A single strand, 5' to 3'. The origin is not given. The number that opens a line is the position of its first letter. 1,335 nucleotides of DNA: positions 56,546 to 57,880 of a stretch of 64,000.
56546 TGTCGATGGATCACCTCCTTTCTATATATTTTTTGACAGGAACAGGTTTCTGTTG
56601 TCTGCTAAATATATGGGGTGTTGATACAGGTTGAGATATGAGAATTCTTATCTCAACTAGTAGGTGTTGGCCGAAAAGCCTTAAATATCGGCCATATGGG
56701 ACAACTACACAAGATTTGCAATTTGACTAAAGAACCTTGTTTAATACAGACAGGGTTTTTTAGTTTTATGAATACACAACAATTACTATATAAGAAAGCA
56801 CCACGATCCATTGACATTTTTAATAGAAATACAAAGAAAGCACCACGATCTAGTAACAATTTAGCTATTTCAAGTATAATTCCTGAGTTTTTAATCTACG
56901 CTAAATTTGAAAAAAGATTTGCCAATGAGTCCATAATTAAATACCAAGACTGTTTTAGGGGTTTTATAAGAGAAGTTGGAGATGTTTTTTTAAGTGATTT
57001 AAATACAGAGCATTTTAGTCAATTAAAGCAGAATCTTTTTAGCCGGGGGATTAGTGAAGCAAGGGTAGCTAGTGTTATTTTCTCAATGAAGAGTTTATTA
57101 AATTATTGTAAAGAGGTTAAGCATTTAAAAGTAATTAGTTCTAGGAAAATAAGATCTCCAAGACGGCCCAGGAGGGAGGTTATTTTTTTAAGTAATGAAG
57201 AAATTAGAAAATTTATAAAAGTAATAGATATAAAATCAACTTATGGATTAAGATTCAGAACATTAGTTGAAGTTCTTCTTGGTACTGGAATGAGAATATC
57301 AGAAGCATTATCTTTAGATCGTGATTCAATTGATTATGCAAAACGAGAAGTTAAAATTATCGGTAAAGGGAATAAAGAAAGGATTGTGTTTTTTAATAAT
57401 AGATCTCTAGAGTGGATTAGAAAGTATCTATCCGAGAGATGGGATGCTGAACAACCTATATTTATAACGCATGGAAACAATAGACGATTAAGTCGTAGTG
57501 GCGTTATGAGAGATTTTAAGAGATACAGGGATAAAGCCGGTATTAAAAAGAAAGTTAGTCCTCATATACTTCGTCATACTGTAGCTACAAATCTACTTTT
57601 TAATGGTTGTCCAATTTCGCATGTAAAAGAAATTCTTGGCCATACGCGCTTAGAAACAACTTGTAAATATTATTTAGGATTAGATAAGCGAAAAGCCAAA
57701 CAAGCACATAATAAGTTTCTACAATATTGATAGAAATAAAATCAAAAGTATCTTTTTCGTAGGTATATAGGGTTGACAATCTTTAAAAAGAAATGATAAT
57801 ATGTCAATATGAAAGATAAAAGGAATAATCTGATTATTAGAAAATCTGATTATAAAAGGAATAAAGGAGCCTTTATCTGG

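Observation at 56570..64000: AT-rich integrated element abutting the 16S 3' end, with two tandem paralogous tyrosine recombinases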

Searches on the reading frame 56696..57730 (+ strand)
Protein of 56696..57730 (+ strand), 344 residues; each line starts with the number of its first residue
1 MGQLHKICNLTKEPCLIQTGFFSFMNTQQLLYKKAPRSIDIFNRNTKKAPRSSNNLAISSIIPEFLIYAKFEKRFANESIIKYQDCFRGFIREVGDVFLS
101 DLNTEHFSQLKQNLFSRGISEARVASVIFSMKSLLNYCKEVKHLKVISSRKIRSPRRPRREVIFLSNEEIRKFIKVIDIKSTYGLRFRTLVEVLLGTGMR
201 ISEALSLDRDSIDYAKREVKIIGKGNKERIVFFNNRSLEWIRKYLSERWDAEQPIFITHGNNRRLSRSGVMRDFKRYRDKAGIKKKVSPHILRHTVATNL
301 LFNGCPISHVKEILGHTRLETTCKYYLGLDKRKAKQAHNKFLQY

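Call 7: search_protein_families(library=pfam, proteins=[window:56696-57730:+], max_evalue=0.01)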
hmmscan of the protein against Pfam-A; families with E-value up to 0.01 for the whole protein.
window:56696-57730:+ (344 aa): 2 families
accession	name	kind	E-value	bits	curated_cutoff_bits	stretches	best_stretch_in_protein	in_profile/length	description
PF00589.27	Phage_integrase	-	2.8e-39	135.1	27.1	1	164-329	2-168/172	Phage integrase family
PF16795.10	Phage_integr_3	-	0.00015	22.1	27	1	164-341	3-158/161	Archaeal phage integrase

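Call 8: search_protein_families(library=phrogs, proteins=[window:56696-57730:+], max_evalue=0.01)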
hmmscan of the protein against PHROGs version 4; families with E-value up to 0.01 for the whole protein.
window:56696-57730:+ (344 aa): 9 families
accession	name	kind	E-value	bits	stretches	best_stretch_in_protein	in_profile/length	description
phrog_1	-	integration and excision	6.1e-47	162.2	1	64-341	172-447/611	integrase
phrog_216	-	integration and excision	1.6e-34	120.4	1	151-341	42-236/301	integrase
phrog_7685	-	integration and excision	2.3e-10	41.5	1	241-340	141-234/240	integrase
phrog_23271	-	unknown function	7.8e-08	33.2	1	285-326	7-48/67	-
phrog_5127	-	integration and excision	9.6e-08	32.9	1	130-337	159-341/355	integrase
phrog_7269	-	integration and excision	9.4e-07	29.7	1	274-325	17-66/89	integrase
phrog_34557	-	integration and excision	0.00021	22.1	1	271-327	111-165/183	integrase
phrog_25190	-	integration and excision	0.00096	20.5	1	268-341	29-98/109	integrase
phrog_36816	-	unknown function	0.0078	17.2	0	101-177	64-143/182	-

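Call 18: search_protein_families(library=ncbifam, proteins=[window:56696-57730:+], max_evalue=0.01)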
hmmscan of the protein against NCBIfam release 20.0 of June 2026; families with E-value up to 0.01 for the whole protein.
window:56696-57730:+ (344 aa): 10 families
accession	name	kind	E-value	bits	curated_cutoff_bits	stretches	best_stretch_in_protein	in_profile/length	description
NF040815.2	recomb_XerA_Arch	equivalog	1.5e-55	188.6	220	1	64-336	2-261/263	site-specific tyrosine recombinase/integron integrase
TIGR02225.1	recomb_XerD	equivalog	6.3e-52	176.7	329.6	1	64-341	2-286/290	site-specific tyrosine recombinase XerD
TIGR02224.1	recomb_XerC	equivalog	3.5e-50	171.1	335.15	1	64-340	2-288/295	tyrosine recombinase XerC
NF001399.0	PRK00283.1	subfamily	1.8e-47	162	279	1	60-337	7-291/300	tyrosine recombinase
NF002331.0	PRK01287.1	subfamily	6.1e-33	114.3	371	1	132-325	108-309/365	site-specific tyrosine recombinase XerC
TIGR02249.1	integrase_gron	subfamily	2.5e-28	99.3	265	2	73-246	12-178/315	integron integrase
NF003462.0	PRK05084.1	equivalog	3.2e-23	82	267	1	190-340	200-355/360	tyrosine recombinase XerS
NF011946.0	PRK15417.1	equivalog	3.9e-18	65.7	435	2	270-326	257-313/337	integron integrase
NF007371.0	PRK09871.1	subfamily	3.6e-09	36.4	222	1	164-326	6-172/198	tyrosine-type DNA invertase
NF007370.0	PRK09870.1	subfamily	6.2e-08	32.5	221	1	163-325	11-176/200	tyrosine-type DNA invertase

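Call 26: find_encoding_contigs(protein=window:56696-57730:+, flank=10000, max_places=10)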
Protein window:56696-57730:+ (344 aa): 4 contigs read that carry it; 3 places shown.
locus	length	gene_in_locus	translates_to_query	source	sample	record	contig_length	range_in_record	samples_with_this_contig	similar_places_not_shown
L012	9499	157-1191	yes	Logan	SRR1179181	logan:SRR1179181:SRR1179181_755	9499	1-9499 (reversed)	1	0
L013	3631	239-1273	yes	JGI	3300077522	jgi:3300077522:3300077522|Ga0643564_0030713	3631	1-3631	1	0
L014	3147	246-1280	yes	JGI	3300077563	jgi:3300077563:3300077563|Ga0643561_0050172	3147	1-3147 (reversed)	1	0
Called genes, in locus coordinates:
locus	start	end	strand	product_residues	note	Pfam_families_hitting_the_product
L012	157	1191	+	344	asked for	PF00589:Phage_integrase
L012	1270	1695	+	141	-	-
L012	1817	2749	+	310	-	PF00589:Phage_integrase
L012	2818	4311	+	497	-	PF27228:MTBMA_p00010_2nd (weak)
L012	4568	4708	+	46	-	-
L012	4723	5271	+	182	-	-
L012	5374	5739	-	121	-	PF01396:Zn_ribbon_Top1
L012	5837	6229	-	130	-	PF04002:RadC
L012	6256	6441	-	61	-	-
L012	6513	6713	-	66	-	-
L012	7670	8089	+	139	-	-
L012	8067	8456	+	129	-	-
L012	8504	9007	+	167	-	-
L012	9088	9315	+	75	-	-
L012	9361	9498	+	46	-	?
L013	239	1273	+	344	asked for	PF00589:Phage_integrase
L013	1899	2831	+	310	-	PF00589:Phage_integrase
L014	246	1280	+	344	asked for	PF00589:Phage_integrase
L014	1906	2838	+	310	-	PF00589:Phage_integrase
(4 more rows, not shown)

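Call 34: find_homologous_proteins(query=window:56696-57730:+, max_evalue=1e-20)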
Query window:56696-57730:+ (344 aa): 2841 proteins with E <= 1e-20 among 5069 candidates; the best 120 are listed.
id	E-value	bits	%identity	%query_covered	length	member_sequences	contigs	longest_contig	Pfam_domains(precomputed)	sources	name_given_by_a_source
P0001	3.2e-185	633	88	93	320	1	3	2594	PF00589.28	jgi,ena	-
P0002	2.9e-177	607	86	93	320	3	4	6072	PF00589.28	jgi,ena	-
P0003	1.4e-166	572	91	87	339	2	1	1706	PF00589.28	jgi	-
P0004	2.1e-105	371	58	83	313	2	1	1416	PF00589.28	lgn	-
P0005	1.0e-104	369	57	86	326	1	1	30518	PF00589.28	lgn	-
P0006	1.0e-104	369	57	85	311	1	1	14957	PF00589.28,PF02899.24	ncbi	ncbi:MAG: tyrosine-type recombinase/integrase [Candidatus Moraniibacteriota bacterium]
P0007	1.4e-104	368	57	85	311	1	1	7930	PF00589.28,PF02899.24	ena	-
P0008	4.2e-104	367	56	85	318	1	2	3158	PF00589.28,PF02899.24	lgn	-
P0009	1.2e-103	365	55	89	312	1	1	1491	PF00589.28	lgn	-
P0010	1.7e-103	365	52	96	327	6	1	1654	PF00589.28,PF22823.3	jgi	-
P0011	2.7e-103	364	56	87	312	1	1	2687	PF00589.28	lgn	-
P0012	4.9e-103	363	54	89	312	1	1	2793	PF00589.28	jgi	-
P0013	5.3e-103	363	57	83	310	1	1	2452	PF00589.28,PF02899.24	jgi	jgi:integrase/recombinase XerD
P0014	8.2e-103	362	57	83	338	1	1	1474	PF00589.28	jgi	-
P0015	1.0e-102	362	54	91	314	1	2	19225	PF00589.28,PF02899.24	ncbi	ncbi:tyrosine-type recombinase/integrase [Patescibacteria group bacterium]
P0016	1.5e-102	361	57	83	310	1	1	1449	PF00589.28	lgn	-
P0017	2.0e-102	361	56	85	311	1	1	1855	PF00589.28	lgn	-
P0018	2.0e-102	361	58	83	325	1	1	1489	PF00589.28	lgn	-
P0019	2.8e-102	361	55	85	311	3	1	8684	PF00589.28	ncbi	-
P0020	2.8e-102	361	54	87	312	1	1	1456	PF00589.28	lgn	-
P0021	2.9e-102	360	53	93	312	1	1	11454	PF00589.28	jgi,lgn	-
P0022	2.9e-102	360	56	85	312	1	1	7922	PF00589.28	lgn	-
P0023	3.0e-102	360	56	84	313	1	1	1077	PF00589.28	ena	-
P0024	3.6e-102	360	56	83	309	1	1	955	PF00589.28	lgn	-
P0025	3.9e-102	360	56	85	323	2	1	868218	PF00589.28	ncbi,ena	-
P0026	4.4e-102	360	57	84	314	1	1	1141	PF00589.28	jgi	jgi:integrase/recombinase XerD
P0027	5.3e-102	360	55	84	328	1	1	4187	PF00589.28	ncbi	-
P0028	5.6e-102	360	53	88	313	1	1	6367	PF00589.28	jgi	jgi:site-specific recombinase XerD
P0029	1.1e-101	359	57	84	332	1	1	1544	PF00589.28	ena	-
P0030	1.2e-101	358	56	85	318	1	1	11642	PF00589.28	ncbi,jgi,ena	-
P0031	1.4e-101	358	54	84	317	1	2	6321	PF00589.28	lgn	-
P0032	1.6e-101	358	57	83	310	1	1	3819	PF00589.28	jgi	-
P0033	1.7e-101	358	57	83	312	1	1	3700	PF00589.28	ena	-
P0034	1.7e-101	358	57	83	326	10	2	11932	PF00589.28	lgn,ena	-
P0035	2.0e-101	358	55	88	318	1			PF00589.28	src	-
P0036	2.1e-101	358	55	86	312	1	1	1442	PF00589.28,PF02899.24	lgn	-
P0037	2.1e-101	358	55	86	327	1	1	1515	PF00589.28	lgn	-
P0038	2.9e-101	357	53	85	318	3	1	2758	PF00589.28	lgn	-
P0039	3.0e-101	357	55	83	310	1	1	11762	PF00589.28,PF22823.3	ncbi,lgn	-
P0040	3.3e-101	357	56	86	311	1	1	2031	PF00589.28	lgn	-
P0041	3.7e-101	357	58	83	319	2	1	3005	PF00589.28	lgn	-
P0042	4.1e-101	357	54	85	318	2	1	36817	PF00589.28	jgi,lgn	jgi:integrase/recombinase XerD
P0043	4.2e-101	357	55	83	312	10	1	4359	PF00589.28,PF22823.3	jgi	-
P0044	4.5e-101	357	56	83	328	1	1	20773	PF00589.28,PF02899.24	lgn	-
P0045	4.5e-101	357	57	83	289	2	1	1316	PF00589.28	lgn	-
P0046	5.6e-101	356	57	84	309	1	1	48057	PF00589.28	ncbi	-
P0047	5.8e-101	356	56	86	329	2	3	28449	PF00589.28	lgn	-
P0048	6.1e-101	356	55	84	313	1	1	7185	PF00589.28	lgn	-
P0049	6.9e-101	356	52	93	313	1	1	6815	PF00589.28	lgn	-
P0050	7.7e-101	356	54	84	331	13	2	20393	PF00589.28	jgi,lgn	-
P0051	7.9e-101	356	56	83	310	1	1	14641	PF00589.28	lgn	-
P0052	8.1e-101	356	56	86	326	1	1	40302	PF00589.28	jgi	jgi:site-specific recombinase XerD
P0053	9.8e-101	355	58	83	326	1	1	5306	PF00589.28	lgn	-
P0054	1.0e-100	355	55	89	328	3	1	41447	PF00589.28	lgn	-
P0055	1.3e-100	355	57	83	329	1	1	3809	PF00589.28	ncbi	-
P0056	1.3e-100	355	56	83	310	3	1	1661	PF00589.28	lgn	-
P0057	1.3e-100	355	57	84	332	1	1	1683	PF00589.28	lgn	-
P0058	1.4e-100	355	55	83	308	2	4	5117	PF00589.28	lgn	-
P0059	1.6e-100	355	54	84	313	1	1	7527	PF00589.28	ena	-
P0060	1.8e-100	355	54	90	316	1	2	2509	PF00589.28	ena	-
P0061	1.9e-100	355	56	85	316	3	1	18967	PF00589.28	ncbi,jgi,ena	-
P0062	2.0e-100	354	54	85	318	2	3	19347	PF00589.28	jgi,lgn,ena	-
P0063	2.0e-100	354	54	85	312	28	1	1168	PF00589.28,PF02899.24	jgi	-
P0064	2.5e-100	354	55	87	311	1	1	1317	PF00589.28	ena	-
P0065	2.5e-100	354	56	83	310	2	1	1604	PF00589.28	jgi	jgi:integrase/recombinase XerD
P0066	2.7e-100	354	54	84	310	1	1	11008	PF00589.28,PF02899.24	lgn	-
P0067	3.3e-100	354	56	83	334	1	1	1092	PF00589.28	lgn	-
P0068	3.4e-100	354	57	84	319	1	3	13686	PF00589.28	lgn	-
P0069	3.7e-100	354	55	85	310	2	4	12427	PF00589.28,PF22823.3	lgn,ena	-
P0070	3.8e-100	354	55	87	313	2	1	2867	PF00589.28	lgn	-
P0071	4.1e-100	353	52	91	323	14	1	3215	PF00589.28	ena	-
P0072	5.3e-100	353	54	83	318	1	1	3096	PF00589.28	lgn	-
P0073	5.5e-100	353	57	83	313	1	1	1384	PF00589.28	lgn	-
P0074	5.8e-100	353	55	83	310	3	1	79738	PF00589.28,PF22823.3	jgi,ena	-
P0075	6.2e-100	353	54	85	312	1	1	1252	PF00589.28,PF02899.24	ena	-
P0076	6.7e-100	353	56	83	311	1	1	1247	PF00589.28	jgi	-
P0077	7.9e-100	353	55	85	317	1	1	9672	PF00589.28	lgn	-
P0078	7.9e-100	352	55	83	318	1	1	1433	PF00589.28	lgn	-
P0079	8.0e-100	352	56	83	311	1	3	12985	PF00589.28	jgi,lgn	-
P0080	8.3e-100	352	51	91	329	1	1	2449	PF00589.28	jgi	jgi:integrase/recombinase XerD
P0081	9.0e-100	352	54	85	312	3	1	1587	PF00589.28,PF02899.24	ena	-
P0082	9.4e-100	352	54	85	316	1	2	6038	PF00589.28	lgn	-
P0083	1.0e-99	352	57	85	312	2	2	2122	PF00589.28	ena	-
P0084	1.1e-99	352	53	91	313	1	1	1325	PF00589.28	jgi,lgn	-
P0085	1.3e-99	352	55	83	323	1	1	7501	PF00589.28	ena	-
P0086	1.3e-99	352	55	83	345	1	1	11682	PF00589.28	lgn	-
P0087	1.3e-99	352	54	90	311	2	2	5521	PF00589.28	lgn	-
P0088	1.5e-99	352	55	83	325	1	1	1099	PF00589.28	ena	-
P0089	1.7e-99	351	55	83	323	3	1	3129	PF00589.28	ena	-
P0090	2.1e-99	351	55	85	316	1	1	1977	PF00589.28,PF02899.24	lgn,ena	-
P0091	2.1e-99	351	55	83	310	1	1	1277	PF00589.28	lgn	-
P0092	2.1e-99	351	56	83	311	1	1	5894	PF00589.28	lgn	-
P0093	2.1e-99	351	55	85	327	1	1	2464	PF00589.28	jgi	jgi:integrase/recombinase XerD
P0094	2.4e-99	351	55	85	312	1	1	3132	PF00589.28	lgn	-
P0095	2.8e-99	351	55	83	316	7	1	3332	PF00589.28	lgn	-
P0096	2.8e-99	351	54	84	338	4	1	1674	PF00589.28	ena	-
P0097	3.0e-99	351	51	95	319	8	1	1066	PF00589.28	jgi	-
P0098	4.3e-99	350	54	84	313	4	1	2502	PF00589.28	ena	-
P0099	4.6e-99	350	57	83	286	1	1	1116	PF00589.28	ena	-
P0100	4.7e-99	350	55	84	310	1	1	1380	PF13495.13,PF00589.28,PF02899.24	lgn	-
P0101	4.7e-99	350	54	83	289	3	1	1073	PF00589.28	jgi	jgi:integrase/recombinase XerD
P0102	5.0e-99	350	55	83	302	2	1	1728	PF00589.28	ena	-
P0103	5.3e-99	350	54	85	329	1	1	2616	PF00589.28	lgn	-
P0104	5.4e-99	350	54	85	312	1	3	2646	PF00589.28,PF02899.24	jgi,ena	-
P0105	5.5e-99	350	54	86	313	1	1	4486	PF00589.28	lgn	-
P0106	5.5e-99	350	54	85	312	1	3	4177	PF00589.28,PF02899.24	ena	-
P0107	6.1e-99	350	55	83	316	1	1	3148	PF00589.28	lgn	-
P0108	7.6e-99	349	54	85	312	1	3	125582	PF00589.28,PF02899.24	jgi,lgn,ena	jgi:site-specific recombinase XerD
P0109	7.7e-99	349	52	90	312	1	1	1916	PF00589.28,PF02899.24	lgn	-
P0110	7.8e-99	349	56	84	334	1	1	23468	PF00589.28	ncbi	-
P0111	8.2e-99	349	53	85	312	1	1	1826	PF00589.28,PF02899.24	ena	-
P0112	8.2e-99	349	55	83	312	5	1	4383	PF00589.28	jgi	jgi:integrase/recombinase XerD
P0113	9.1e-99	349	54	85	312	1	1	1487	PF00589.28,PF02899.24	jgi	jgi:site-specific recombinase XerD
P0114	9.8e-99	349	55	83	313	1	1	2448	PF00589.28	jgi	jgi:integrase/recombinase XerD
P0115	1.1e-98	349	53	85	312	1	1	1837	PF00589.28,PF02899.24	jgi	jgi:site-specific recombinase XerD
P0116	1.3e-98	349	54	83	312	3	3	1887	PF00589.28,PF02899.24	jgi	jgi:integrase/recombinase XerD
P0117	1.3e-98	349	55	85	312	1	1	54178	PF00589.28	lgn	-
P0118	1.3e-98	349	54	83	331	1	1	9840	PF00589.28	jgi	jgi:integrase/recombinase XerD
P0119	1.3e-98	348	56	83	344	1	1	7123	PF00589.28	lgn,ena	-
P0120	1.4e-98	348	54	83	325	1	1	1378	PF00589.28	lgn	-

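Call 35: find_encoding_contigs(protein=P0025, flank=10000, max_places=2)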
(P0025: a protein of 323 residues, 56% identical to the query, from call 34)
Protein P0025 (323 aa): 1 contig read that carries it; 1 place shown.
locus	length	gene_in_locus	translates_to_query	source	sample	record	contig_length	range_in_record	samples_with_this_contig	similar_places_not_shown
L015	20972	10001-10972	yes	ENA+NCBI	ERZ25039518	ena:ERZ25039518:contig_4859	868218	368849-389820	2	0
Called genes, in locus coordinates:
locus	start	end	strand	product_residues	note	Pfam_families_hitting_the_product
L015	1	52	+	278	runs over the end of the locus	-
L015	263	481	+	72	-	-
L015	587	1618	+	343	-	PF02195:ParB_N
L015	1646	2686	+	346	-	PF00589:Phage_integrase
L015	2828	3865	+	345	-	PF00145:DNA_methylase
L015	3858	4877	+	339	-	PF17728:BsuBI_PstI_RE_N, PF06616:BsuBI_PstI_RE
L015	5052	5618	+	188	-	-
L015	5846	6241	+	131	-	-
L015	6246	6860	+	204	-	-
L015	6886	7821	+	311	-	-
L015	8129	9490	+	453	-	PF17914:HopA1 (weak)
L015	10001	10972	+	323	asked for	PF00589:Phage_integrase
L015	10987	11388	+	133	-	-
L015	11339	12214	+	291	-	PF00872:Transposase_mut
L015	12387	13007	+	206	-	-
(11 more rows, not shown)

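Call 36: find_encoding_contigs(protein=P0002, flank=10000, max_places=4)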
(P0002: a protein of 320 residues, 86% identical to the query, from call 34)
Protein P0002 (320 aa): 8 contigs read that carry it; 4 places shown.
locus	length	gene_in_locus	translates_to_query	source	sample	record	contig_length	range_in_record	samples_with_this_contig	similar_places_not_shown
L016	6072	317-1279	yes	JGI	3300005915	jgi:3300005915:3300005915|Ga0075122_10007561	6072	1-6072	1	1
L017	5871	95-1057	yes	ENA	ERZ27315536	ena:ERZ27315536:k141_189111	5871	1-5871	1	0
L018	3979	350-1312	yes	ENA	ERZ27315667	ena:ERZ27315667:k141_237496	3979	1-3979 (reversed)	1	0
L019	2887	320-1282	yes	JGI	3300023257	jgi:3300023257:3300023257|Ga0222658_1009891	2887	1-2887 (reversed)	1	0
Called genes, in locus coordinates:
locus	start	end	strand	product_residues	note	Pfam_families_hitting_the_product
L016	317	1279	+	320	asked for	PF00589:Phage_integrase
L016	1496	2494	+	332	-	PF16795:Phage_integr_3 (faint), PF00589:Phage_integrase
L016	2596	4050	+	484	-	PF27228:MTBMA_p00010_2nd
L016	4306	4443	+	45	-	-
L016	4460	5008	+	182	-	-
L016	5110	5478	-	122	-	PF01396:Zn_ribbon_Top1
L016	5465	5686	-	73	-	-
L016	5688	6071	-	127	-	?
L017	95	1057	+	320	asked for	PF00589:Phage_integrase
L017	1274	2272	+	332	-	PF16795:Phage_integr_3 (faint), PF00589:Phage_integrase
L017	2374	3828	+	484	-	PF27228:MTBMA_p00010_2nd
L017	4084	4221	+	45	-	-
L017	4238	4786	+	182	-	-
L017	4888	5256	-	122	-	PF01396:Zn_ribbon_Top1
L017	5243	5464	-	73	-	-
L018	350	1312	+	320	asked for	PF00589:Phage_integrase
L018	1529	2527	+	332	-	PF16795:Phage_integr_3 (faint), PF00589:Phage_integrase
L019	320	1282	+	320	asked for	PF00589:Phage_integrase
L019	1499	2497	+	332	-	PF16795:Phage_integr_3 (faint), PF00589:Phage_integrase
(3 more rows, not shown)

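Call 37: find_encoding_contigs(protein=P0108, flank=10000, max_places=2)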
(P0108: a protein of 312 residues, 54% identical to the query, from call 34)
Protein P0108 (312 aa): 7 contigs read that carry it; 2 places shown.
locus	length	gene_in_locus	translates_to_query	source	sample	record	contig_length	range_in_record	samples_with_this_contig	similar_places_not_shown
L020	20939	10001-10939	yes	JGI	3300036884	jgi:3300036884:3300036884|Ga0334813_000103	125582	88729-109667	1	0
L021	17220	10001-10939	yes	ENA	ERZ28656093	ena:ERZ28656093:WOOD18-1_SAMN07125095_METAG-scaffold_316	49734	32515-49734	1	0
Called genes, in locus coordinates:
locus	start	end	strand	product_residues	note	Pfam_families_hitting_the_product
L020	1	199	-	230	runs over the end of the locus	-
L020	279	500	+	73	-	-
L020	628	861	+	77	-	PF14452:Multi_ubiq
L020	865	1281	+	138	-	PF14462:Prok-E2_E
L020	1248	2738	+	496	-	PF00899:ThiF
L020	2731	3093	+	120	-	PF20137:BubE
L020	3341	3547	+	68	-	-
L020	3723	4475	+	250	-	PF00239:Resolvase, PF07508:Recombinase (weak)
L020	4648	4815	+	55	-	-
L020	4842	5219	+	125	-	-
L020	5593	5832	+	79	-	-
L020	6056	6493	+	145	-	-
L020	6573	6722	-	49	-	-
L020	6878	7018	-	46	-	-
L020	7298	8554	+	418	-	PF00432:Prenyltrans (faint)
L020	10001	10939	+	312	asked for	PF02899:Phage_int_SAM_1 (faint), PF00589:Phage_integrase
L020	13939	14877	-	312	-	PF02899:Phage_int_SAM_1 (weak), PF00589:Phage_integrase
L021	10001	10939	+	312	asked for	PF02899:Phage_int_SAM_1 (faint), PF00589:Phage_integrase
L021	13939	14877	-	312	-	PF02899:Phage_int_SAM_1 (weak), PF00589:Phage_integrase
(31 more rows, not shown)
